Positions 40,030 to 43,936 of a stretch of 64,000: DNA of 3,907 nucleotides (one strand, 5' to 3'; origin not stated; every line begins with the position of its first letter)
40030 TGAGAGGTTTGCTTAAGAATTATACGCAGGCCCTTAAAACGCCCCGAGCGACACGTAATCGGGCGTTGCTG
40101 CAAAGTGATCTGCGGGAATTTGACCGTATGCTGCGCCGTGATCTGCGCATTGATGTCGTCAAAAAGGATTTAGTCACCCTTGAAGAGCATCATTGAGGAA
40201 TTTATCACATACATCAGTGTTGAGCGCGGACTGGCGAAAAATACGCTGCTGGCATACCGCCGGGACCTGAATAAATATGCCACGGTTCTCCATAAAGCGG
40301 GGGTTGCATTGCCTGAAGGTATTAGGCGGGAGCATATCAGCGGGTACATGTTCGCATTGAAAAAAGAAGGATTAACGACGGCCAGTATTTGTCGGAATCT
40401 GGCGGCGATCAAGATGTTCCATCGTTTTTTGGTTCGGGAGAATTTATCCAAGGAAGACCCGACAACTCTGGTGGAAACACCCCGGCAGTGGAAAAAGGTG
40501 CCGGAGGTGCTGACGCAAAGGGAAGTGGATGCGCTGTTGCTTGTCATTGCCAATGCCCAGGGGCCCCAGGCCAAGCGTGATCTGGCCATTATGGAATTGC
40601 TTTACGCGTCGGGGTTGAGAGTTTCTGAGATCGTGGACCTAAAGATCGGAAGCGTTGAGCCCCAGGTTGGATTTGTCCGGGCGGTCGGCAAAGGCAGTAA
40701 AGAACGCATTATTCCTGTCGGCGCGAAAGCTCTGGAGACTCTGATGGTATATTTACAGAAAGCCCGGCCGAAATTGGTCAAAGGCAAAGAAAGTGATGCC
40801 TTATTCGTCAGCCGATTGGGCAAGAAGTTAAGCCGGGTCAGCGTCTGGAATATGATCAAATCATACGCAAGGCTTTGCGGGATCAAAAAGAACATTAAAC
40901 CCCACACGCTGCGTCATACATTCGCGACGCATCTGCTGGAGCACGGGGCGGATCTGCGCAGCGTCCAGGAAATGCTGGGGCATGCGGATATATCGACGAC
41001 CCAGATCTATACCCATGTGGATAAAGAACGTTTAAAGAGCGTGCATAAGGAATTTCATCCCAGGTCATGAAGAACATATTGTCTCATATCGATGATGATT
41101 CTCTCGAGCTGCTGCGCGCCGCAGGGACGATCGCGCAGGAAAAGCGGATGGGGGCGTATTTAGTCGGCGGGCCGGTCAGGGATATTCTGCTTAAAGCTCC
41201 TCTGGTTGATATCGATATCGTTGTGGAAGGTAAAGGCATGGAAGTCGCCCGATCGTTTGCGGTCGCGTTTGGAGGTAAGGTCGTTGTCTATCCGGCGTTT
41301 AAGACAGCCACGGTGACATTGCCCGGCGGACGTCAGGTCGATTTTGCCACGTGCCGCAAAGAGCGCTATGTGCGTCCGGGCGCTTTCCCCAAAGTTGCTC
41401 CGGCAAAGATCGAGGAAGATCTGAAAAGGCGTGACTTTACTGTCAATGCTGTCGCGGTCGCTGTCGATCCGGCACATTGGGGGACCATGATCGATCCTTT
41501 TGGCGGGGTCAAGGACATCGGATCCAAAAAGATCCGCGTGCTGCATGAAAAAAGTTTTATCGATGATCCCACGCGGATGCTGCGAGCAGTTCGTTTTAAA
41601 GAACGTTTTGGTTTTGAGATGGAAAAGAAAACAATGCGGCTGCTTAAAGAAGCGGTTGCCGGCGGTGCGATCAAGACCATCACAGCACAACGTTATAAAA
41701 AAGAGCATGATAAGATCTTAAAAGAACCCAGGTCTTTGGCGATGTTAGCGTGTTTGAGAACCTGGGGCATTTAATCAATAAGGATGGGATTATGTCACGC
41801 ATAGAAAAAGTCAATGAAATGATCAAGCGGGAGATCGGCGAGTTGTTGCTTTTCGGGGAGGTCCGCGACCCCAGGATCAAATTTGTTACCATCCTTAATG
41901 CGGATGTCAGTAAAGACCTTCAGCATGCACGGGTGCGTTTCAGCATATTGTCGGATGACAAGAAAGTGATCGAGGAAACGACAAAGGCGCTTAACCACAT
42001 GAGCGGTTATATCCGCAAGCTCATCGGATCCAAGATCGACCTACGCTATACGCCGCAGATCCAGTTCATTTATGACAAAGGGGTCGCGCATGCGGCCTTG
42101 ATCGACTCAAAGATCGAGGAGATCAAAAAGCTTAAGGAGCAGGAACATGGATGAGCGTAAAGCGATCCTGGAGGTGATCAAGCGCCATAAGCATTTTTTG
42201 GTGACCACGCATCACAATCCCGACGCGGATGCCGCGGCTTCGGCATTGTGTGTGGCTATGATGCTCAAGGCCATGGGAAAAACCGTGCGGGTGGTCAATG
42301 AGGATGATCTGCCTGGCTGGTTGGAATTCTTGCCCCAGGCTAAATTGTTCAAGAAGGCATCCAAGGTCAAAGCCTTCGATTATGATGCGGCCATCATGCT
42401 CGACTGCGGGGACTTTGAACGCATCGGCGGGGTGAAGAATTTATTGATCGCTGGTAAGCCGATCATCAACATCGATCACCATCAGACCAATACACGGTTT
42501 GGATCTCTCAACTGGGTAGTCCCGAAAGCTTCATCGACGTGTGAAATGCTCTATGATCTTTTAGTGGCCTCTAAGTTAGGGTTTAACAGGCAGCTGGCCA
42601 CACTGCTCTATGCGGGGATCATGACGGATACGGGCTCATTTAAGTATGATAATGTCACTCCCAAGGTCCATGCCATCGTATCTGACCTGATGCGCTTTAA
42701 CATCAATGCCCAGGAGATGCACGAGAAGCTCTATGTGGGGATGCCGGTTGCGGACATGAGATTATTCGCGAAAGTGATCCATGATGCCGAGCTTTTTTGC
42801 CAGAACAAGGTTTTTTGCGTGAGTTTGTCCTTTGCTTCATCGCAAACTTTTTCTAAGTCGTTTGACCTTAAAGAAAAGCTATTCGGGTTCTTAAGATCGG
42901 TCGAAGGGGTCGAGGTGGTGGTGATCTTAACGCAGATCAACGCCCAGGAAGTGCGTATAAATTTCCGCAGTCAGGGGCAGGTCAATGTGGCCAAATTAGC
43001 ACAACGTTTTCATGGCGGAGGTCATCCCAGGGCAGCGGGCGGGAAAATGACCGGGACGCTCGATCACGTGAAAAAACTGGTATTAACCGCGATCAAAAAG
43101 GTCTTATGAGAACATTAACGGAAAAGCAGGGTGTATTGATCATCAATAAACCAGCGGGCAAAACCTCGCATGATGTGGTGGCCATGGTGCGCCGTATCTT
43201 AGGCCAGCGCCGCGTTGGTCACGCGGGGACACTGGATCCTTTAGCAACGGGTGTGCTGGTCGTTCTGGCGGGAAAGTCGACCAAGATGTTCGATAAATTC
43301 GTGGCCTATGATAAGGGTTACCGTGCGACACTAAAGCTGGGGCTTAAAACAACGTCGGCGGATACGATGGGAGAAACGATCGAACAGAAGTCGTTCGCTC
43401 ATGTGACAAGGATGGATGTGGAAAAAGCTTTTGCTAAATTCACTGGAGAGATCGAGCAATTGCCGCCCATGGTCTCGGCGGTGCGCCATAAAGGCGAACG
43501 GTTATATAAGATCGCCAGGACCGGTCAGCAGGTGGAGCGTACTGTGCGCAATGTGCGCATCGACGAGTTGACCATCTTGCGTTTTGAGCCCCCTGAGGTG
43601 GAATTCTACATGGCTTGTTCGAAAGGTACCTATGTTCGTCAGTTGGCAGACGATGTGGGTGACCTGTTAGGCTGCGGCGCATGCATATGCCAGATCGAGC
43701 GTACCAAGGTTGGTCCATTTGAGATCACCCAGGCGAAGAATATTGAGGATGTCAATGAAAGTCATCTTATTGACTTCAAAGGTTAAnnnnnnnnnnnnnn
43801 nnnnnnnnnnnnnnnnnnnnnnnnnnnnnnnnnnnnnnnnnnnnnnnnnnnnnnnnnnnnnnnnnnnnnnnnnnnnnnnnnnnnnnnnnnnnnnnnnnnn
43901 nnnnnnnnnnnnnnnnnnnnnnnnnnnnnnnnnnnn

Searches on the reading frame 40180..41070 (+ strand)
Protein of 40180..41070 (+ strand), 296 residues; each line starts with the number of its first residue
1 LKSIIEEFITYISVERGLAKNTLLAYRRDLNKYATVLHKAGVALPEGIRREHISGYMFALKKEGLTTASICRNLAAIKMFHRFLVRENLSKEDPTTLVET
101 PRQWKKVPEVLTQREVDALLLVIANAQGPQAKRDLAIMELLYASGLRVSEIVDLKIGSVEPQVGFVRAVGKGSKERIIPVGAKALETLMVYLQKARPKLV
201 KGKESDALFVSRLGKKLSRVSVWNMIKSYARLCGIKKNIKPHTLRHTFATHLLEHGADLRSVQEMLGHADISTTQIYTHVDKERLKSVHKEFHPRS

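Call 9: search_protein_families(library=pfam, proteins=[window:40180-41070:+], max_evalue=0.00001)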
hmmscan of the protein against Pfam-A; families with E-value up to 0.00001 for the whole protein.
window:40180-41070:+ (296 aa): 2 families
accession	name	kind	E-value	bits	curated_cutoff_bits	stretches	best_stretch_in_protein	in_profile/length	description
PF00589.27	Phage_integrase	-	1.3e-50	172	27.1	1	110-283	2-171/172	Phage integrase family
PF02899.23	Phage_int_SAM_1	-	2.9e-19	69.6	22.3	1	5-88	1-83/83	Phage integrase, N-terminal SAM-like domain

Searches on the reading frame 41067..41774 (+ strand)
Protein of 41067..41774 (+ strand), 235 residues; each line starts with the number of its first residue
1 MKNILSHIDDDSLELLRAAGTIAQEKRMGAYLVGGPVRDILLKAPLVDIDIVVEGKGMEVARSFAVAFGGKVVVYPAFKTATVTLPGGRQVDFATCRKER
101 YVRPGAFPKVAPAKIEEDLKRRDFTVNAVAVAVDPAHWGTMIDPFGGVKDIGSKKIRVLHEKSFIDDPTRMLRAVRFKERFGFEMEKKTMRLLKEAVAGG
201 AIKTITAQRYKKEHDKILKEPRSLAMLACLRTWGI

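Call 9: search_protein_families(library=pfam, proteins=[window:41067-41774:+], max_evalue=0.00001)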
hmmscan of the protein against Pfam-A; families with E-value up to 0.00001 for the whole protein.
window:41067-41774:+ (235 aa): 1 family
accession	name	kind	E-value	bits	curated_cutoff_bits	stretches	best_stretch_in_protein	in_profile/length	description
PF01743.26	PolyA_pol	-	9.5e-27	94.3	23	1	30-157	1-126/126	Poly A polymerase head domain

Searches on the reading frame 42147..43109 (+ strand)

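Call 9: search_protein_families(library=pfam, proteins=[window:42147-43109:+], max_evalue=0.00001)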
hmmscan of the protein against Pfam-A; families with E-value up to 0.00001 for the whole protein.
window:42147-43109:+ (320 aa): 2 families
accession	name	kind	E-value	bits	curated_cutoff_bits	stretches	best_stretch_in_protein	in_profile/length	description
PF01368.27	DHH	-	7.4e-20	71.9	28.1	1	17-158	2-125/125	DHH family, N-terminal domain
PF02272.25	DHHA1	-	6.4e-11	43.1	25.9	1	247-312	23-93/102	DHHA1 domain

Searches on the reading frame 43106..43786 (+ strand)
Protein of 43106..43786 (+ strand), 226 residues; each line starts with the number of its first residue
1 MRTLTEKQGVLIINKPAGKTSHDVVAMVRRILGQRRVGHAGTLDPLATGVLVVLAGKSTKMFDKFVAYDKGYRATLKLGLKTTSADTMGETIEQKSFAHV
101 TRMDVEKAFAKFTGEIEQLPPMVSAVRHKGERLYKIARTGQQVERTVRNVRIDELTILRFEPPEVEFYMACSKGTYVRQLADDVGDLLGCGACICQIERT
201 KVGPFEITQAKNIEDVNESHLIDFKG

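Call 9: search_protein_families(library=pfam, proteins=[window:43106-43786:+], max_evalue=0.00001)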
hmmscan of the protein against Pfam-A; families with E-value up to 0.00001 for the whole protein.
window:43106-43786:+ (226 aa): 2 families
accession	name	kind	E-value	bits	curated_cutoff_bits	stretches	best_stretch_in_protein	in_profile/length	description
PF01509.24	TruB_N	-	5.3e-55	186.3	27.3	1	29-177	1-149/149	TruB family pseudouridylate synthase (N terminal domain)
PF16198.10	TruB_C_2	-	1.2e-08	35.3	29.3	1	178-219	1-42/66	tRNA pseudouridylate synthase B C-terminal domain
